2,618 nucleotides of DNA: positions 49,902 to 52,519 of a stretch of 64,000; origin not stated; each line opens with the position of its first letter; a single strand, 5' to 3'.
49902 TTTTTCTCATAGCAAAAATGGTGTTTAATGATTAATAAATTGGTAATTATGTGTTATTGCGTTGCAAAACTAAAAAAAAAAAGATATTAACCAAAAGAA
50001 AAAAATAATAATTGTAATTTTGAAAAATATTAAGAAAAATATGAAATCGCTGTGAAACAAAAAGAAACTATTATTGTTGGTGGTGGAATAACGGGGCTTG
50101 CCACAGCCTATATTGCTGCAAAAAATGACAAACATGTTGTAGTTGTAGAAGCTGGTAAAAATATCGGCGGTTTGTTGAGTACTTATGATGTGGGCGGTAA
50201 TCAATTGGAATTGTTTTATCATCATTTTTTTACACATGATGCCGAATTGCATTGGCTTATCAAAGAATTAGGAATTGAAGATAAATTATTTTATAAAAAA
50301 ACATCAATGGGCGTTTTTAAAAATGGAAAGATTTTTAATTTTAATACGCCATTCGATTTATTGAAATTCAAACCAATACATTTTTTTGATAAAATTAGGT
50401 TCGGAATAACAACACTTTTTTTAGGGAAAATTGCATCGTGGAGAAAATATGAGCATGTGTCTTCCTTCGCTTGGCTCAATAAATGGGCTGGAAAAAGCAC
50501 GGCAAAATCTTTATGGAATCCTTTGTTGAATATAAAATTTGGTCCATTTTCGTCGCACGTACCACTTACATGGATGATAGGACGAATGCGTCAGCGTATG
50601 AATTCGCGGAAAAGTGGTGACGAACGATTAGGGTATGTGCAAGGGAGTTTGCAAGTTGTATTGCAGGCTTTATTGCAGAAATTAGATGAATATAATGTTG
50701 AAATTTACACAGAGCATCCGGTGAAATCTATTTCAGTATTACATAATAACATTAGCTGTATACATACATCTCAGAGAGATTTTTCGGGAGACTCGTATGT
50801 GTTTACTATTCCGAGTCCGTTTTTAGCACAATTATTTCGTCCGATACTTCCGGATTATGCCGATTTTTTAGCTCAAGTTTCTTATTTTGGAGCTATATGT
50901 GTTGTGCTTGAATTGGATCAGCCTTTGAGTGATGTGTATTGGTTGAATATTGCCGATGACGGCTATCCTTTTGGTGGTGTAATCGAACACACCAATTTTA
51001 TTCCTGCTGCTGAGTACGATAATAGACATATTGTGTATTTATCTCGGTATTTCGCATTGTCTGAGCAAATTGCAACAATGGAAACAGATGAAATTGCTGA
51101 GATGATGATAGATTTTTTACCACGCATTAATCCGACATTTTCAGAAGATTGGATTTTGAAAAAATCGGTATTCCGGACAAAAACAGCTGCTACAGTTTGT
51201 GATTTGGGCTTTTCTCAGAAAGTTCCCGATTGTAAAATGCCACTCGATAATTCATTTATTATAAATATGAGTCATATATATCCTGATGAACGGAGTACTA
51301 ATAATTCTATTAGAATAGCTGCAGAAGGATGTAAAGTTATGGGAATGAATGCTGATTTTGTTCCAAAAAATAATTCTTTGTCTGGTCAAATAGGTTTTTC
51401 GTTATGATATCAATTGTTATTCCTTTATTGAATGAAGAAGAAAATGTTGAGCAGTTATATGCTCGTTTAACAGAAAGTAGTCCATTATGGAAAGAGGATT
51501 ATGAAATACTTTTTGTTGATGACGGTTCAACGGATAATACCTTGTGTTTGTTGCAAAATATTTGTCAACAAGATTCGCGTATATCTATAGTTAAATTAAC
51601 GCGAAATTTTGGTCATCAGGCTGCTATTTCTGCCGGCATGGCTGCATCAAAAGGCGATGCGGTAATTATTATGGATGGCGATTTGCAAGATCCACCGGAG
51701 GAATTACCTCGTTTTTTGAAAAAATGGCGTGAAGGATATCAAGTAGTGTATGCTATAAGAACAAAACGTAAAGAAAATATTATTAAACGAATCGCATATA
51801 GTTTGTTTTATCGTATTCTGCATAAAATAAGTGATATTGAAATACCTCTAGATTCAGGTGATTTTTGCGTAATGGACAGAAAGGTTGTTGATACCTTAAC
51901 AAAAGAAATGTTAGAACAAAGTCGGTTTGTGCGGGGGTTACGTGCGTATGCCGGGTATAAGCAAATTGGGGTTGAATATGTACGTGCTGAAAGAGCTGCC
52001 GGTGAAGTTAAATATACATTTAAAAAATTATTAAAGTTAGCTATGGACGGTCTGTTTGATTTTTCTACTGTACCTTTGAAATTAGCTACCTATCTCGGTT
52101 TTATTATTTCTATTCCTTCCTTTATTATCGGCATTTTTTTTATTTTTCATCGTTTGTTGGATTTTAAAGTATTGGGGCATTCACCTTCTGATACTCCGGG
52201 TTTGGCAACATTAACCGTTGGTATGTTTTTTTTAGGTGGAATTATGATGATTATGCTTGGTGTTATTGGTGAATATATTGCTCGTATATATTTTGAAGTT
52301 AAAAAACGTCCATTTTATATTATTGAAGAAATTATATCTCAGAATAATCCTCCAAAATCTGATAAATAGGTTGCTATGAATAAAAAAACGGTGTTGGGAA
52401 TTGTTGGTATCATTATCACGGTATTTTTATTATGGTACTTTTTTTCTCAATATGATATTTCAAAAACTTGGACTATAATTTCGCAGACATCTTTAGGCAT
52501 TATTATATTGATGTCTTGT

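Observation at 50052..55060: Four-gene operon resembling a lipid-carrier-dependent periplasmic glycosylation system, with unusual parts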

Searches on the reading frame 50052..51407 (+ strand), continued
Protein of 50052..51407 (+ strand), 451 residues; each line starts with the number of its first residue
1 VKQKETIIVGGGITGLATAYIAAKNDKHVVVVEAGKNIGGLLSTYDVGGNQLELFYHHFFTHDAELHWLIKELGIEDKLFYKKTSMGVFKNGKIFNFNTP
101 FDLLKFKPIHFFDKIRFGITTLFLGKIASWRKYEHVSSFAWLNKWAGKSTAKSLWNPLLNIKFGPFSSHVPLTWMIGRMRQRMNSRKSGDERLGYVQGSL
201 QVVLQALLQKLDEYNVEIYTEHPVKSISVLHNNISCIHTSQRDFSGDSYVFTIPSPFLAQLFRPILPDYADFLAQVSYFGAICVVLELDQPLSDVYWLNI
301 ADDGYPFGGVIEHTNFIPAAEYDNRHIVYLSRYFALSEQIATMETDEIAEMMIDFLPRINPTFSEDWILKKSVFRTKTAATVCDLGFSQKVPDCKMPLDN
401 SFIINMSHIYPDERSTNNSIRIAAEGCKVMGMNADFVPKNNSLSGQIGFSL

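Call 87: search_protein_families(library=pfam, proteins=[P0255, P0275, P0280, P0294, P0333, P0338, P0348, P0372, P0373, P0387], max_evalue=0.0001)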
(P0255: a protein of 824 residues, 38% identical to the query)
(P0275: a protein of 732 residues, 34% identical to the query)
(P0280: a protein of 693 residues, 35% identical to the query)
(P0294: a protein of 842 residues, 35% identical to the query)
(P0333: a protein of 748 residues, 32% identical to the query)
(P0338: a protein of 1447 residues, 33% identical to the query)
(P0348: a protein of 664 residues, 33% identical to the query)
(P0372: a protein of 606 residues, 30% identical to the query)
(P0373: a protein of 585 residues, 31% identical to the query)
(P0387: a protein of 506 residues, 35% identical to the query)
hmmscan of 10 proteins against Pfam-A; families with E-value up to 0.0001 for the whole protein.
P0255 (824 aa): 11 families
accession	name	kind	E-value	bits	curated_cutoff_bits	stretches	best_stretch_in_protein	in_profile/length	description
PF03706.18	LPG_synthase_TM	-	5.9e-40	138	33.4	1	7-308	1-302/302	Lysylphosphatidylglycerol synthase TM region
PF01593.30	Amino_oxidase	-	7e-35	121.6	19.8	1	385-819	1-438/443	Flavin containing amine oxidoreductase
PF13450.12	NAD_binding_8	-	8.5e-15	55.2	21.9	1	380-447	1-67/68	NAD(P)-binding Rossmann-like domain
PF01266.30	DAO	-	2.4e-14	54.1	27.9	1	377-614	1-185/353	FAD dependent oxidoreductase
PF00070.33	Pyr_redox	-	3.1e-08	34.5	22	1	378-411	2-35/82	Pyridine nucleotide-disulphide oxidoreductase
PF12831.13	FAD_oxidored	-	6.2e-08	32.8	27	1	377-416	1-40/416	FAD dependent oxidoreductase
PF00890.30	FAD_binding_2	-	9.5e-08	32.1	20.4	1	377-414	1-37/414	FAD binding domain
PF07992.20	Pyr_redox_2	-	9.8e-08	32.2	26.1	1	364-411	132-178/291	Pyridine nucleotide-disulphide oxidoreductase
PF01946.23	Thi4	-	1.2e-05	25.1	26.2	1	374-412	16-55/235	Thi4 family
PF03486.20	HI0933_like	-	1.8e-05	24.7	50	0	377-411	2-36/244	HI0933-like protein Rossmann domain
PF01494.25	FAD_binding_3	-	2.4e-05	24.2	22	1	377-407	3-33/349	FAD binding domain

P0275 (732 aa): 13 families
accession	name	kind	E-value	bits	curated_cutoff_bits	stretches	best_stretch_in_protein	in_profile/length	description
PF01593.30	Amino_oxidase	-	1.9e-31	110.2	19.8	1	11-362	1-366/443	Flavin containing amine oxidoreductase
PF13489.12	Methyltransf_23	-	3.8e-27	95.5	27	1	512-674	3-163/164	Methyltransferase domain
PF08241.18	Methyltransf_11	-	3.2e-18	66.6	21.2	1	538-628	1-95/95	Methyltransferase domain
PF13450.12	NAD_binding_8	-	8.8e-15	55.2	21.9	1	6-72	1-68/68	NAD(P)-binding Rossmann-like domain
PF08242.18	Methyltransf_12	-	4.2e-12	47.1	30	1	538-625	1-97/98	Methyltransferase domain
PF01266.30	DAO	-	2.3e-11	44.3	27.9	1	4-42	2-39/353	FAD dependent oxidoreductase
PF13649.12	Methyltransf_25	-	5.9e-11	43.4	27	1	538-624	2-97/97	Methyltransferase domain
PF13847.12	Methyltransf_31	-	3.2e-07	30.6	27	1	533-635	3-116/145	Methyltransferase domain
PF03486.20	HI0933_like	-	2.1e-05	24.6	50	0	3-38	2-36/244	HI0933-like protein Rossmann domain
PF05834.18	Lycopene_cycl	-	2.3e-05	24.1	23.4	0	4-33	2-32/380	Lycopene cyclase protein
PF00890.30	FAD_binding_2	-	5.8e-05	22.9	20.4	1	4-41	2-37/414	FAD binding domain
PF07992.20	Pyr_redox_2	-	5.9e-05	23.1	26.1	0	3-34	2-32/291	Pyridine nucleotide-disulphide oxidoreductase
PF01946.23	Thi4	-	9.1e-05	22.2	26.2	0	4-39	20-55/235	Thi4 family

P0280 (693 aa): 14 families
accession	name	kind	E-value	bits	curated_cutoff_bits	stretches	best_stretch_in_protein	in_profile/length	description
PF00535.33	Glycos_transf_2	-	8.3e-33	114.1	23.3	1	8-168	1-166/168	Glycosyl transferase family 2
PF01593.30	Amino_oxidase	-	1e-25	91.4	19.8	1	264-680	1-443/443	Flavin containing amine oxidoreductase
PF13450.12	NAD_binding_8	-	1.1e-11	45.2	21.9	1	259-313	1-55/68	NAD(P)-binding Rossmann-like domain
PF01266.30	DAO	-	1.4e-11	45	27.9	1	256-290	1-35/353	FAD dependent oxidoreductase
PF07992.20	Pyr_redox_2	-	2.2e-10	40.9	26.1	1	242-289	130-177/291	Pyridine nucleotide-disulphide oxidoreductase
PF12831.13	FAD_oxidored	-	7.8e-10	39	27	1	257-298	2-43/416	FAD dependent oxidoreductase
PF00070.33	Pyr_redox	-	3.3e-09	37.6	22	1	256-290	1-35/82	Pyridine nucleotide-disulphide oxidoreductase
PF00890.30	FAD_binding_2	-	3.3e-08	33.6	20.4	1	257-300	2-44/414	FAD binding domain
PF03486.20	HI0933_like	-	1.5e-07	31.6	50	0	256-291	2-37/244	HI0933-like protein Rossmann domain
PF10111.15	Glyco_tranf_2_2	-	2.8e-07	30.8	27.3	1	8-113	1-106/276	Glycosyltransferase like family 2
PF01134.28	GIDA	-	2.9e-07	30.3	22.1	1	257-301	2-47/391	Glucose inhibited division protein A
PF13641.12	Glyco_tranf_2_3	-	1.5e-06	28.8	27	1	7-127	3-127/230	Glycosyltransferase like family 2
PF13704.12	Glyco_tranf_2_4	-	2.8e-05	25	27.5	1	22-106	5-89/98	Glycosyl transferase family 2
PF05834.18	Lycopene_cycl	-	9.7e-05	22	23.4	0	257-289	2-36/380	Lycopene cyclase protein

P0294 (842 aa): 5 families
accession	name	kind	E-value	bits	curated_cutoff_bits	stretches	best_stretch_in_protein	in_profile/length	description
PF01593.30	Amino_oxidase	-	3.3e-33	116.1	19.8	1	2-415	3-442/443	Flavin containing amine oxidoreductase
PF13489.12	Methyltransf_23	-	1.1e-11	45.2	27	1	517-613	7-101/164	Methyltransferase domain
PF13450.12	NAD_binding_8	-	2.3e-07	31.5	21.9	1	2-60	8-68/68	NAD(P)-binding Rossmann-like domain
PF08241.18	Methyltransf_11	-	2.9e-07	31.5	21.2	1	539-614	1-81/95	Methyltransferase domain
PF08242.18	Methyltransf_12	-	1.2e-05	26.4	30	1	539-614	1-86/98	Methyltransferase domain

P0333 (748 aa): 13 families
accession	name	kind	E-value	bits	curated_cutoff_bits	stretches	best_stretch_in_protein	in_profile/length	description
PF13489.12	Methyltransf_23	-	4.7e-28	98.4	27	1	526-674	11-161/164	Methyltransferase domain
PF01593.30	Amino_oxidase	-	7.3e-23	82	19.8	1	13-397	3-417/443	Flavin containing amine oxidoreductase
PF08241.18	Methyltransf_11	-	6.5e-12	46.4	21.2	1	541-629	1-94/95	Methyltransferase domain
PF13450.12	NAD_binding_8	-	2.2e-11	44.3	21.9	1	6-70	1-67/68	NAD(P)-binding Rossmann-like domain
PF08242.18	Methyltransf_12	-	7.6e-11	43.1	30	1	541-628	1-98/98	Methyltransferase domain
PF12831.13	FAD_oxidored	-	1.1e-10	41.9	27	1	4-68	2-61/416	FAD dependent oxidoreductase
PF07992.20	Pyr_redox_2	-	1.4e-10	41.5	26.1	1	3-35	2-34/291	Pyridine nucleotide-disulphide oxidoreductase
PF13649.12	Methyltransf_25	-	8.3e-09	36.5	27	1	541-626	2-97/97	Methyltransferase domain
PF01266.30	DAO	-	9.6e-08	32.4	27.9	1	3-37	1-35/353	FAD dependent oxidoreductase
PF07021.18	MetW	-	7.5e-07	29.4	21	1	530-617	6-97/193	Methionine biosynthesis protein MetW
PF03486.20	HI0933_like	-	2.6e-06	27.5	50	0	3-38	2-37/244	HI0933-like protein Rossmann domain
PF01134.28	GIDA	-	1.4e-05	24.7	22.1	1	4-47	2-46/391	Glucose inhibited division protein A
PF00890.30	FAD_binding_2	-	3.1e-05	23.8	20.4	0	4-38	2-36/414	FAD binding domain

P0338 (1447 aa): 13 families
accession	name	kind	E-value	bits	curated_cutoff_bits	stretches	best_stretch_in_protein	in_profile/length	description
PF13641.12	Glyco_tranf_2_3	-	4.6e-46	158.1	27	1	1068-1298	2-230/230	Glycosyltransferase like family 2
PF00535.33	Glycos_transf_2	-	1.5e-43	149.1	23.3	2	633-776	1-139/168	Glycosyl transferase family 2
PF01593.30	Amino_oxidase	-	7.9e-33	114.8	19.8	1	170-565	1-416/443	Flavin containing amine oxidoreductase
PF13632.12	Glyco_trans_2_3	-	4.8e-29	102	27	1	1156-1367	1-188/198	Glycosyl transferase family group 2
PF04138.20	GtrA_DPMS_TM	-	1.3e-14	54.9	26.1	1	27-139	2-117/117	GtrA/DPMS, transmembrane domain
PF13450.12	NAD_binding_8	-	1.2e-13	51.6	21.9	1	165-222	1-60/68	NAD(P)-binding Rossmann-like domain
PF01266.30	DAO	-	2.9e-10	40.7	27.9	1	163-196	2-35/353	FAD dependent oxidoreductase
PF00070.33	Pyr_redox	-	4.9e-09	37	22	1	162-195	1-34/82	Pyridine nucleotide-disulphide oxidoreductase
PF07992.20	Pyr_redox_2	-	4e-08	33.5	26.1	1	156-195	142-177/291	Pyridine nucleotide-disulphide oxidoreductase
PF13506.12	Glyco_transf_21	-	1.4e-06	28.3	21.7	0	1144-1296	21-173/174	Glycosyl transferase family 21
PF01946.23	Thi4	-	1.1e-05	25.3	26.2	1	161-197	18-55/235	Thi4 family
PF03486.20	HI0933_like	-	2.3e-05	24.4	50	0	162-196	2-36/244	HI0933-like protein Rossmann domain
PF12831.13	FAD_oxidored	-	2.9e-05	24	27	1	163-200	2-39/416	FAD dependent oxidoreductase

P0348 (664 aa): 10 families
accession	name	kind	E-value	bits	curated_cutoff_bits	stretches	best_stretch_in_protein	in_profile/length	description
PF01593.30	Amino_oxidase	-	1.6e-26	94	19.8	1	14-411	1-420/443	Flavin containing amine oxidoreductase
PF08241.18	Methyltransf_11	-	1.3e-21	77.5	21.2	1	492-583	2-95/95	Methyltransferase domain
PF13649.12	Methyltransf_25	-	1.3e-17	64.7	27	1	490-579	1-97/97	Methyltransferase domain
PF13847.12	Methyltransf_31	-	8.5e-17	61.6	27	1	485-597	2-125/145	Methyltransferase domain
PF08242.18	Methyltransf_12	-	3.5e-13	50.5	30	1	491-579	1-96/98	Methyltransferase domain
PF13450.12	NAD_binding_8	-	5.9e-12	46.1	21.9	1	9-76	1-67/68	NAD(P)-binding Rossmann-like domain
PF13489.12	Methyltransf_23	-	1.6e-11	44.6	27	1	472-590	7-123/164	Methyltransferase domain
PF07021.18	MetW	-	5.2e-09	36.5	21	1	481-586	8-110/193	Methionine biosynthesis protein MetW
PF01266.30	DAO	-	1.4e-08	35.1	27.9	1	7-40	2-35/353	FAD dependent oxidoreductase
PF01209.24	Ubie_methyltran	-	1.6e-08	34.6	20.1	1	476-583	37-151/233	ubiE/COQ5 methyltransferase family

P0372 (606 aa): 8 families
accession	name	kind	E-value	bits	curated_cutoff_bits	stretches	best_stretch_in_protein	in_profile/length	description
PF01593.30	Amino_oxidase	-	9.4e-29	101.4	19.8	1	176-573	1-417/443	Flavin containing amine oxidoreductase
PF04138.20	GtrA_DPMS_TM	-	5.3e-15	56.1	26.1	1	19-132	2-117/117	GtrA/DPMS, transmembrane domain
PF13450.12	NAD_binding_8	-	1.6e-14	54.4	21.9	1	171-236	1-68/68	NAD(P)-binding Rossmann-like domain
PF01266.30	DAO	-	4.3e-14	53.2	27.9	1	168-202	1-35/353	FAD dependent oxidoreductase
PF07992.20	Pyr_redox_2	-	1.1e-08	35.3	26.1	1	159-202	135-178/291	Pyridine nucleotide-disulphide oxidoreductase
PF00070.33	Pyr_redox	-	3.3e-07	31.2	22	1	168-202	1-35/82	Pyridine nucleotide-disulphide oxidoreductase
PF03486.20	HI0933_like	-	2.2e-05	24.5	50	0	168-202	2-36/244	HI0933-like protein Rossmann domain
PF01946.23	Thi4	-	8e-05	22.4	26.2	0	168-203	19-55/235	Thi4 family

P0373 (585 aa): 6 families
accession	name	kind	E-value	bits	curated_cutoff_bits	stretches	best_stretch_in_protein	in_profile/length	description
PF01593.30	Amino_oxidase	-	1.5e-21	77.7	19.8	1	150-570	1-442/443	Flavin containing amine oxidoreductase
PF04138.20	GtrA_DPMS_TM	-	1.3e-20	74.2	26.1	1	16-128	2-117/117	GtrA/DPMS, transmembrane domain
PF13450.12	NAD_binding_8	-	4.6e-11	43.3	21.9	1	145-208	1-65/68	NAD(P)-binding Rossmann-like domain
PF01266.30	DAO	-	6.5e-10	39.5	27.9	1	142-178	1-36/353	FAD dependent oxidoreductase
PF00070.33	Pyr_redox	-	4.9e-07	30.6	22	0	142-177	1-35/82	Pyridine nucleotide-disulphide oxidoreductase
PF07992.20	Pyr_redox_2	-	3.5e-06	27.1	26.1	0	141-177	143-178/291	Pyridine nucleotide-disulphide oxidoreductase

P0387 (506 aa): 8 families
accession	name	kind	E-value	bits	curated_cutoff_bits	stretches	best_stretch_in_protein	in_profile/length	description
PF01593.30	Amino_oxidase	-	9.2e-18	65.2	19.8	1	100-476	37-419/443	Flavin containing amine oxidoreductase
PF01266.30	DAO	-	4e-11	43.5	27.9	1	13-48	1-37/353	FAD dependent oxidoreductase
PF13450.12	NAD_binding_8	-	7.9e-11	42.5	21.9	1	16-53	1-38/68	NAD(P)-binding Rossmann-like domain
PF00070.33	Pyr_redox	-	2.4e-09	38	22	1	13-47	1-35/82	Pyridine nucleotide-disulphide oxidoreductase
PF07992.20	Pyr_redox_2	-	1.3e-08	35.1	26.1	1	4-47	135-178/291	Pyridine nucleotide-disulphide oxidoreductase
PF03486.20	HI0933_like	-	1.2e-05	25.3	50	0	13-47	2-36/244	HI0933-like protein Rossmann domain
PF00890.30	FAD_binding_2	-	3.6e-05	23.6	20.4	1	14-48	2-36/414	FAD binding domain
PF12831.13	FAD_oxidored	-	4.4e-05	23.4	27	1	14-51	2-39/416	FAD dependent oxidoreductase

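Call 89: list_cluster_members(proteins=[P0255, P0280, P0338, P0372, P0373, P0275, P0333, P0257, P0261, P0270])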
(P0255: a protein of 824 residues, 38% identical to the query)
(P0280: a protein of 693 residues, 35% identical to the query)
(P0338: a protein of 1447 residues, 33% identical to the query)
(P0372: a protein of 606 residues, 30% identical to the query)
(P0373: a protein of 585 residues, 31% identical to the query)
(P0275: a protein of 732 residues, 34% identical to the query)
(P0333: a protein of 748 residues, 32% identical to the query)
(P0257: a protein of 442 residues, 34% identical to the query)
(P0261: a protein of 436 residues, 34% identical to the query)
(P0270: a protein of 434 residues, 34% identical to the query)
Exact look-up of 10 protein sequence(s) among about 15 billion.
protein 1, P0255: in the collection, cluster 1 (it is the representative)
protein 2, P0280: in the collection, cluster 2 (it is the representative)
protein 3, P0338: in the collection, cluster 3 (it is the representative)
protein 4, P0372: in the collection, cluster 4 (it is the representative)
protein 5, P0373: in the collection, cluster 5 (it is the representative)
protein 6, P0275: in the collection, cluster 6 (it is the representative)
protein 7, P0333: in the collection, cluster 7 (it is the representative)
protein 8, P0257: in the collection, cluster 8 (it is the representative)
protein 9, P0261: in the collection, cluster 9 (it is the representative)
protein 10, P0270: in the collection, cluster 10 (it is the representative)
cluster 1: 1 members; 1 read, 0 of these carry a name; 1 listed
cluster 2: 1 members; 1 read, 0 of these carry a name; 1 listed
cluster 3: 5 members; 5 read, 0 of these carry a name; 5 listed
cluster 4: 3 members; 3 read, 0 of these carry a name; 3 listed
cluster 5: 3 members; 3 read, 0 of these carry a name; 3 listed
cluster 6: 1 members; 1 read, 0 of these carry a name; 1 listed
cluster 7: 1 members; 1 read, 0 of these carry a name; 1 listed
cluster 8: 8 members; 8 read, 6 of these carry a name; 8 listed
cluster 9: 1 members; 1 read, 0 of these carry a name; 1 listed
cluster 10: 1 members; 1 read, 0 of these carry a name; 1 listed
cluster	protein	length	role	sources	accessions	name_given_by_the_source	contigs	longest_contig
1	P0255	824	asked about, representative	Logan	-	-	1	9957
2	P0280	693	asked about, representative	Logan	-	-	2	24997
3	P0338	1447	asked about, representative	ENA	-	-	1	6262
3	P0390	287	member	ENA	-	-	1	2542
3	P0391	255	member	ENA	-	-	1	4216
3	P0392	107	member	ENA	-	-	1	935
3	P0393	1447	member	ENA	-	-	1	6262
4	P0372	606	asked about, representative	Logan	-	-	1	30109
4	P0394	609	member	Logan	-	-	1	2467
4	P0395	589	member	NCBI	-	-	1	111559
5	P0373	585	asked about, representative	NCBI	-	-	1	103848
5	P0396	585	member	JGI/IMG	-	-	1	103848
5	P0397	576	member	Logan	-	-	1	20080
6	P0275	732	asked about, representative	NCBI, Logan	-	-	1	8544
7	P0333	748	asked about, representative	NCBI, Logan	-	-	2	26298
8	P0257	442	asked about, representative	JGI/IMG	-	protoporphyrinogen oxidase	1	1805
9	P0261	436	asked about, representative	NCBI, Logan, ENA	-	-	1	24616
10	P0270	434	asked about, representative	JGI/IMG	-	-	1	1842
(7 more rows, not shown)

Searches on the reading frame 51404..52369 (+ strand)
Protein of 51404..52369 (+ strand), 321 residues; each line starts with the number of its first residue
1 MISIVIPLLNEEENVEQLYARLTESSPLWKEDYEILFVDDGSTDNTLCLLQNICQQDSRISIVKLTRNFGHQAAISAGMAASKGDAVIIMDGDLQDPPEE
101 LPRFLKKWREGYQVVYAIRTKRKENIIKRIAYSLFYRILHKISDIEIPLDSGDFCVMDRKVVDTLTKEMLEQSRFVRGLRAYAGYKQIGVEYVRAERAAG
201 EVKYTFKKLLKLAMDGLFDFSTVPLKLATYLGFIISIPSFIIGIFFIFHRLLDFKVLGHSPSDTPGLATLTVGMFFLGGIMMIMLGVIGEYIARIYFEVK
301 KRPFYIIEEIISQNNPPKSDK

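Call 5: search_protein_families(library=pfam, proteins=[window:51404-52369:+], max_evalue=0.01)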
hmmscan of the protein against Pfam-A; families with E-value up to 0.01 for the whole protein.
window:51404-52369:+ (321 aa): 3 families
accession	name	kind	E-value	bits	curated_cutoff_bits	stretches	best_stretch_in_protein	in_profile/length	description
PF00535.33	Glycos_transf_2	-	4.5e-34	118.2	23.3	1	3-164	1-166/168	Glycosyl transferase family 2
PF10111.15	Glyco_tranf_2_2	-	1e-09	38.8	27.3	1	3-106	1-104/276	Glycosyltransferase like family 2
PF13506.12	Glyco_transf_21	-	0.0058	16.6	21.7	1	74-163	21-115/174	Glycosyl transferase family 21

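Call 6: search_protein_families(library=ncbifam, proteins=[window:51404-52369:+], max_evalue=0.01)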
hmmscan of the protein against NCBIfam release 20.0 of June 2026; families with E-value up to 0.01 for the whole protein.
window:51404-52369:+ (321 aa): 21 families
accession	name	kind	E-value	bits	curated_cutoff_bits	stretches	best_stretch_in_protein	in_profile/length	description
NF047588.1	GlcsyltransPgfSStrep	equivalog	7.1e-77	258.7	500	1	2-309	3-304/308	glycosyltransferase PgfS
NF007986.1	PRK10714.1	equivalog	1.3e-58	198.5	529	1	2-314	8-315/316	undecaprenyl-phosphate 4-deoxy-4-formamido-L-arabinose transferase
TIGR03937.1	PgaC_IcaA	equivalog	1.9e-15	56.7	422.3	1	1-93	46-135/407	poly-beta-1,6-N-acetyl-D-glucosamine synthase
NF041875.1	EPS_EpsD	equivalog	9.4e-13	48.2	370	1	2-116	1-112/325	exopolysaccharide biosynthesis glycosyltransferase EpsD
NF047683.1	TeichurnBiosyTuaG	equivalog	5.7e-11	42.5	400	1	2-106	8-109/252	teichuronic acid biosynthesis protein TuaG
TIGR04283.1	glyco_like_mftF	equivalog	6.4e-11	42.3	182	1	2-132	1-123/221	TIGR04283 family arsenosugar biosynthesis glycosyltransferase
TIGR03965.1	mycofact_glyco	equivalog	5.9e-10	38.6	280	1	2-100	76-171/467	mycofactocin biosynthesis glycosyltransferase MftF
NF007482.0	PRK10073.1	equivalog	6.3e-10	38.6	423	1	2-94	8-96/334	glycosyltransferase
NF010496.0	PRK13915.1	equivalog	3.5e-08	32.9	262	1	2-100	33-133/307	glucosyl-3-phosphoglycerate synthase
NF050050.1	ProtGlycPglI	equivalog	2.6e-07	30.3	500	1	30-129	29-129/306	GalNAc(5)-diNAcBac-PP-undecaprenol beta-1,3-glucosyltransferase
TIGR04182.1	glyco_TIGR04182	equivalog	3e-07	30.1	325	1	2-114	2-105/293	S-layer glycoprotein N-glycosyltransferase AglJ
TIGR04242.1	nodulat_NodC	equivalog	2.4e-06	26.7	550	1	3-94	51-142/395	chitooligosaccharide synthase NodC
NF045692.1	OglycostaseCruG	equivalog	6.6e-06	25.3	600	1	2-95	43-139/386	2'-O-glycosyltransferase CruG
NF038302.1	EPS_HpsE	equivalog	0.00013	21.1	300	1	2-93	3-96/307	hormogonium polysaccharide biosynthesis glycosyltransferase HpsE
NF038299.1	EPS_HpsN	equivalog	0.00019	20.5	425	0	1-110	2-108/317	hormogonium polysaccharide biosynthesis glycosyltransferase HpsN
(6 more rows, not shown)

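Call 74: search_solved_structures(query=window:51404-52369:+, max_evalue=1e-10)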
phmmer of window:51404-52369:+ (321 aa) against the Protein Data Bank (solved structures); distinct sequences matched with E-value up to 1e-10: 7.
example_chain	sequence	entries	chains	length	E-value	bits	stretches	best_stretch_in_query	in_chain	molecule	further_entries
5ekp_C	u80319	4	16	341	4.4e-83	282.2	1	2-310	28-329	Uncharacterized glycosyltransferase sll0501 | Glycosyltransferase sll0501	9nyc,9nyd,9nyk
9nye_A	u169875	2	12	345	4.6e-83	282.1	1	2-310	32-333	Glycosyltransferase sll0501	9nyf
5eke_A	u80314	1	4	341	5.8e-83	281.8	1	2-310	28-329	Uncharacterized glycosyltransferase sll0501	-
9hwj_A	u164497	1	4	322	5.9e-51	176.7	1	2-314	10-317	Undecaprenyl-phosphate 4-deoxy-4-formamido-L-arabinose transferase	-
9bhc_C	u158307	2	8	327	7.9e-49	169.7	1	2-317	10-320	Undecaprenyl-phosphate 4-deoxy-4-formamido-L-arabinose transferase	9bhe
8vxh_A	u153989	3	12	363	1.2e-48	169.1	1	2-317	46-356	Undecaprenyl-phosphate 4-deoxy-4-formamido-L-arabinose transferase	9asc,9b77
5mlz_A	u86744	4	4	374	6.8e-17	64.8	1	2-168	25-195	Dolichol monophosphate mannose synthase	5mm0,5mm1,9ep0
